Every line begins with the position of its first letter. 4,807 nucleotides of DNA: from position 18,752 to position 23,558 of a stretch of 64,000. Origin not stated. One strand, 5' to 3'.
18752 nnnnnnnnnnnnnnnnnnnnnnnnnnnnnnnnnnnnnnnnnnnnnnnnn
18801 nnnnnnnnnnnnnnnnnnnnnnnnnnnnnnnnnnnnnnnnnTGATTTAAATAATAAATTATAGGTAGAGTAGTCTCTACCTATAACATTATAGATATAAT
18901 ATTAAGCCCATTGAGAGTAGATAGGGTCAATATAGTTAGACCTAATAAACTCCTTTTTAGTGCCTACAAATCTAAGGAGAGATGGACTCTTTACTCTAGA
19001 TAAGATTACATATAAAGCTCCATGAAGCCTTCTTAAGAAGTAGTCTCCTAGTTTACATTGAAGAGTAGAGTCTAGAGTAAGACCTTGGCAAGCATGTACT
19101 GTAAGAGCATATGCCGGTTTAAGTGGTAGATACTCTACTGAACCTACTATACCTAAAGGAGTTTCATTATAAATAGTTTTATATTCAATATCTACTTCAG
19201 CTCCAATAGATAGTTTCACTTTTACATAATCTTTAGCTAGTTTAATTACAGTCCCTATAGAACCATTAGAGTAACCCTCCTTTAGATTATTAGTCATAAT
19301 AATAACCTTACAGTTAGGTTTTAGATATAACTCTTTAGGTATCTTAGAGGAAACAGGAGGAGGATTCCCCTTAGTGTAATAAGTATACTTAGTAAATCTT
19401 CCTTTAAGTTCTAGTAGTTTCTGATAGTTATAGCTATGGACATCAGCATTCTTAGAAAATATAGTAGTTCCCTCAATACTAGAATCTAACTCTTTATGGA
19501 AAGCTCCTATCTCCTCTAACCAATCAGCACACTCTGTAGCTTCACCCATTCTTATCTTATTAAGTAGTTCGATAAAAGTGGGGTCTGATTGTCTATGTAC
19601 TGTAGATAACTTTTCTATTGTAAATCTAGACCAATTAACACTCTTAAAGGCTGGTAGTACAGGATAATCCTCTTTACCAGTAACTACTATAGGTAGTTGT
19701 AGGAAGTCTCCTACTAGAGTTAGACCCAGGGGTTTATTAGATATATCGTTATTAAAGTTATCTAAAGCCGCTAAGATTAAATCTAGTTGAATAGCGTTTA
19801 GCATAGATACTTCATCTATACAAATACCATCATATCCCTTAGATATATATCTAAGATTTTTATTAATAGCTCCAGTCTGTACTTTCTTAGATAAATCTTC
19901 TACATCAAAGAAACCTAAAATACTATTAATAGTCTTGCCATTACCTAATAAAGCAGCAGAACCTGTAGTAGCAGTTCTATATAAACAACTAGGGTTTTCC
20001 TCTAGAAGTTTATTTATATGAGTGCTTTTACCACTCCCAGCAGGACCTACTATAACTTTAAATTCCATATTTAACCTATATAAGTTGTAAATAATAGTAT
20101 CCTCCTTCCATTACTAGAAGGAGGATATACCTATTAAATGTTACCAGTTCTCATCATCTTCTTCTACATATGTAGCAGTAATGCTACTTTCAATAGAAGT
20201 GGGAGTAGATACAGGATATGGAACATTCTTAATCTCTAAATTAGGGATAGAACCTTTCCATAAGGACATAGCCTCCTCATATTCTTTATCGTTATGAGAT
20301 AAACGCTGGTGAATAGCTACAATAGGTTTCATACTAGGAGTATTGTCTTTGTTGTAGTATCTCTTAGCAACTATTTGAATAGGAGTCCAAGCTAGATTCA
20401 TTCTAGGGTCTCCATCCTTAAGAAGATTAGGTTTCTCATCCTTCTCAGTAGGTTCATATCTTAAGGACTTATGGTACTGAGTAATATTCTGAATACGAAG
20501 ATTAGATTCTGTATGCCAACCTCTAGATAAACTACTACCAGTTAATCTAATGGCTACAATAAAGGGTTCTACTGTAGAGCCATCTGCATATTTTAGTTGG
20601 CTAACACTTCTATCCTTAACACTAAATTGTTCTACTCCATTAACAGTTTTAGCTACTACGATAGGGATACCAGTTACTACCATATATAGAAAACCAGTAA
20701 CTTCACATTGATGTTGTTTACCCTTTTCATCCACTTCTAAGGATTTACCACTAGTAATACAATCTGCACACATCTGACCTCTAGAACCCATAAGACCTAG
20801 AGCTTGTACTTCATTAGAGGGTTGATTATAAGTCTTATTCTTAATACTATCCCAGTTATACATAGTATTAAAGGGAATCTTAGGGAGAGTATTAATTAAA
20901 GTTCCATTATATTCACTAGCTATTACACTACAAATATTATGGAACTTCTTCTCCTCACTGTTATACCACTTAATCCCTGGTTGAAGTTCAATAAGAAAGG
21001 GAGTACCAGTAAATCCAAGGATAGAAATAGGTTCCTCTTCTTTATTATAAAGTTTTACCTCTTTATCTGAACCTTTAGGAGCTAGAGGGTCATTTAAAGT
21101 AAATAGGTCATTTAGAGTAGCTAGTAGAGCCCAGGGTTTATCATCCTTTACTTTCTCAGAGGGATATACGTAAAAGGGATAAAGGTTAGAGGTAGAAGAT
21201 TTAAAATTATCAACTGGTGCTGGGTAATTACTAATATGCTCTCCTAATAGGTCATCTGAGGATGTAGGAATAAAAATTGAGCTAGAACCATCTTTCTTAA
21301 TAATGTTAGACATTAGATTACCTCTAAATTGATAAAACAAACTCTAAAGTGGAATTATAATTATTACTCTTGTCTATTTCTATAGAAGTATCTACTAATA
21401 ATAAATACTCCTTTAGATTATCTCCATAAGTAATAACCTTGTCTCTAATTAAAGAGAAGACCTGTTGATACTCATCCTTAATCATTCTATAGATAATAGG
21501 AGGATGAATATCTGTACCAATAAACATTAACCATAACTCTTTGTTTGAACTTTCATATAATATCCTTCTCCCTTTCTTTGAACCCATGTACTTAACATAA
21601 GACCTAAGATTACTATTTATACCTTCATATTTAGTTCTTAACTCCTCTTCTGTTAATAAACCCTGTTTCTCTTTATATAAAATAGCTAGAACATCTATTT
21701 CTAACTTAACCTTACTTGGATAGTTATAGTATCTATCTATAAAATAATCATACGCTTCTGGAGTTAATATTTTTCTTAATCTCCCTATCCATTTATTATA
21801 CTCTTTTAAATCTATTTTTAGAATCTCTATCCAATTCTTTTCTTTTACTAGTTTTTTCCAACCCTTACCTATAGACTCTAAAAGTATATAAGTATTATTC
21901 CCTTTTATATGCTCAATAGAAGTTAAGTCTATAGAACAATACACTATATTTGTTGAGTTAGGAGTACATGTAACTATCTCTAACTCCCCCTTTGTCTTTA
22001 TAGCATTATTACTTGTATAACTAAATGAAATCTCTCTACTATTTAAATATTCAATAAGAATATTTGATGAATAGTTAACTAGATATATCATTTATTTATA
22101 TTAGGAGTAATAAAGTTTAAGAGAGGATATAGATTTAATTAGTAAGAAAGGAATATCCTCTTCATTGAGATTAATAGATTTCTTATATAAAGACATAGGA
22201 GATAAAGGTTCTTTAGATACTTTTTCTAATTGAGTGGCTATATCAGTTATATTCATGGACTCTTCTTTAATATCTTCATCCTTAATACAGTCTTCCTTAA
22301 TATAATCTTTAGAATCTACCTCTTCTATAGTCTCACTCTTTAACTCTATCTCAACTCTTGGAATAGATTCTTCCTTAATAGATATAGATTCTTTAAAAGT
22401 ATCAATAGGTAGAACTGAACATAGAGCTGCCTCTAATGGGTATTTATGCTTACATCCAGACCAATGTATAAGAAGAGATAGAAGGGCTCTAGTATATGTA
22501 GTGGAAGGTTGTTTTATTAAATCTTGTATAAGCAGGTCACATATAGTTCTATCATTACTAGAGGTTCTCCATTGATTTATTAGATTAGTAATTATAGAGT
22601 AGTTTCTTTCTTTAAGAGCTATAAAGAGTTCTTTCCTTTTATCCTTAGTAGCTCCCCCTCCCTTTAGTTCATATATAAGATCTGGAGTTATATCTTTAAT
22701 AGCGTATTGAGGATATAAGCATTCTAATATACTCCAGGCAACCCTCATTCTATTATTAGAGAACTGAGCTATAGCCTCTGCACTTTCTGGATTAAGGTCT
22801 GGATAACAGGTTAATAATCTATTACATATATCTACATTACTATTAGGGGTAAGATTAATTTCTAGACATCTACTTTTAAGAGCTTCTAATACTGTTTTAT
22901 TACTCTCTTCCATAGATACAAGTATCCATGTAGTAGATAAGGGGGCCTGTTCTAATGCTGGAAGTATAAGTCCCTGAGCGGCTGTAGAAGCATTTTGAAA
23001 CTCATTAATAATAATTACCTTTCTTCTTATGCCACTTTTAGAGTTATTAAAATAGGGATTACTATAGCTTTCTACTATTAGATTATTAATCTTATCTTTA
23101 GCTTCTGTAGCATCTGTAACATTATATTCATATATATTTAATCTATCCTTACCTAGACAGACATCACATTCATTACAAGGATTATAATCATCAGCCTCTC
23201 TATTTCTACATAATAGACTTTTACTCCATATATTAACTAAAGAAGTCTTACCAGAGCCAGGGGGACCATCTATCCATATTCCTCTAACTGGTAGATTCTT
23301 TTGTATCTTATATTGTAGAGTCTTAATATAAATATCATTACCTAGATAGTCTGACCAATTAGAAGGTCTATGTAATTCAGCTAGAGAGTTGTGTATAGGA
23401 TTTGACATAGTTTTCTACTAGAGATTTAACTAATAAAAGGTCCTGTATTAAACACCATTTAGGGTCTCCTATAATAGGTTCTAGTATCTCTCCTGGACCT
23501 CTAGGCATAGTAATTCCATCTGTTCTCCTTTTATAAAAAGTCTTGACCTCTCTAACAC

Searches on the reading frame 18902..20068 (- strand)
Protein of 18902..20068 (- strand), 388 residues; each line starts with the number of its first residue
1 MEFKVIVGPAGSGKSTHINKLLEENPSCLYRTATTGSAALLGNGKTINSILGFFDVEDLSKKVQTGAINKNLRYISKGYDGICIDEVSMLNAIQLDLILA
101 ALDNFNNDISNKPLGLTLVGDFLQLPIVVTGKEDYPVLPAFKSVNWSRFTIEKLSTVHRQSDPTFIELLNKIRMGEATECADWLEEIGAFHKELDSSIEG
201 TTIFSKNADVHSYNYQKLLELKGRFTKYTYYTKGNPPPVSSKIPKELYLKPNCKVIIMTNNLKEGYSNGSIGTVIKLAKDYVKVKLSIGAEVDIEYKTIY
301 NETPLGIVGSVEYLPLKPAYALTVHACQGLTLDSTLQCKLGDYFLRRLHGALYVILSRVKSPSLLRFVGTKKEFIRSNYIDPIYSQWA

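Call 9: search_protein_families(library=phrogs, proteins=[window:18902-20068:-], max_evalue=0.001)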
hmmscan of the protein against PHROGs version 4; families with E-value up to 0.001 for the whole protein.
window:18902-20068:- (388 aa): 3 families
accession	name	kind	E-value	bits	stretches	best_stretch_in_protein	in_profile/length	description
phrog_325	-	DNA, RNA and nucleotide metabolism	1.7e-45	156.8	1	5-365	494-866/986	Dda-like helicase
phrog_30356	-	DNA, RNA and nucleotide metabolism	1.3e-17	64.2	1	6-287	23-313/823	helicase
phrog_4412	-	DNA, RNA and nucleotide metabolism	2e-12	47.3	1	5-178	349-507/743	exonuclease V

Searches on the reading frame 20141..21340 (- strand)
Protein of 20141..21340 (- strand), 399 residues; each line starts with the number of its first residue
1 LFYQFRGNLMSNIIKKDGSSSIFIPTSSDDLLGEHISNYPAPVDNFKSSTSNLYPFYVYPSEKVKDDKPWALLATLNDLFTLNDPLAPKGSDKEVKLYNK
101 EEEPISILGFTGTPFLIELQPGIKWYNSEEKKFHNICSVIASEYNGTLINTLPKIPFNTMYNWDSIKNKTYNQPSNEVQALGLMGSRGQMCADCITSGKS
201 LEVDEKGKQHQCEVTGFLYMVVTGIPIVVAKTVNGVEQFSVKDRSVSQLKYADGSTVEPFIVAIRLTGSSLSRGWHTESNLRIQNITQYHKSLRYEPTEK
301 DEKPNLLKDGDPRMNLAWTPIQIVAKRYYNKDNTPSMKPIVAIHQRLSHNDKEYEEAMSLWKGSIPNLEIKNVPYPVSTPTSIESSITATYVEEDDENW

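Call 9: search_protein_families(library=phrogs, proteins=[window:20141-21340:-], max_evalue=0.001)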
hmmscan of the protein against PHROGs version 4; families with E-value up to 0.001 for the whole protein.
window:20141-21340:- (399 aa): 1 family
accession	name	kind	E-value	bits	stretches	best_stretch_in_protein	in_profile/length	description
phrog_28354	-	unknown function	6.5e-08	32.7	1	143-278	147-278/408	-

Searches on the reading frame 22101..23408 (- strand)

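Call 9: search_protein_families(library=phrogs, proteins=[window:22101-23408:-], max_evalue=0.001)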
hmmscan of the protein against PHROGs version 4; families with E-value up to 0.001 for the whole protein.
window:22101-23408:- (435 aa): 2 families
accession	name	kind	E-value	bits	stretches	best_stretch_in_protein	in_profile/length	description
phrog_5846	-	DNA, RNA and nucleotide metabolism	9.4e-36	124.9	1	6-286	3-255/380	clamp loader of DNA polymerase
phrog_168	-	DNA, RNA and nucleotide metabolism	1.5e-12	48.9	1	9-269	11-239/314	clamp loader of DNA polymerase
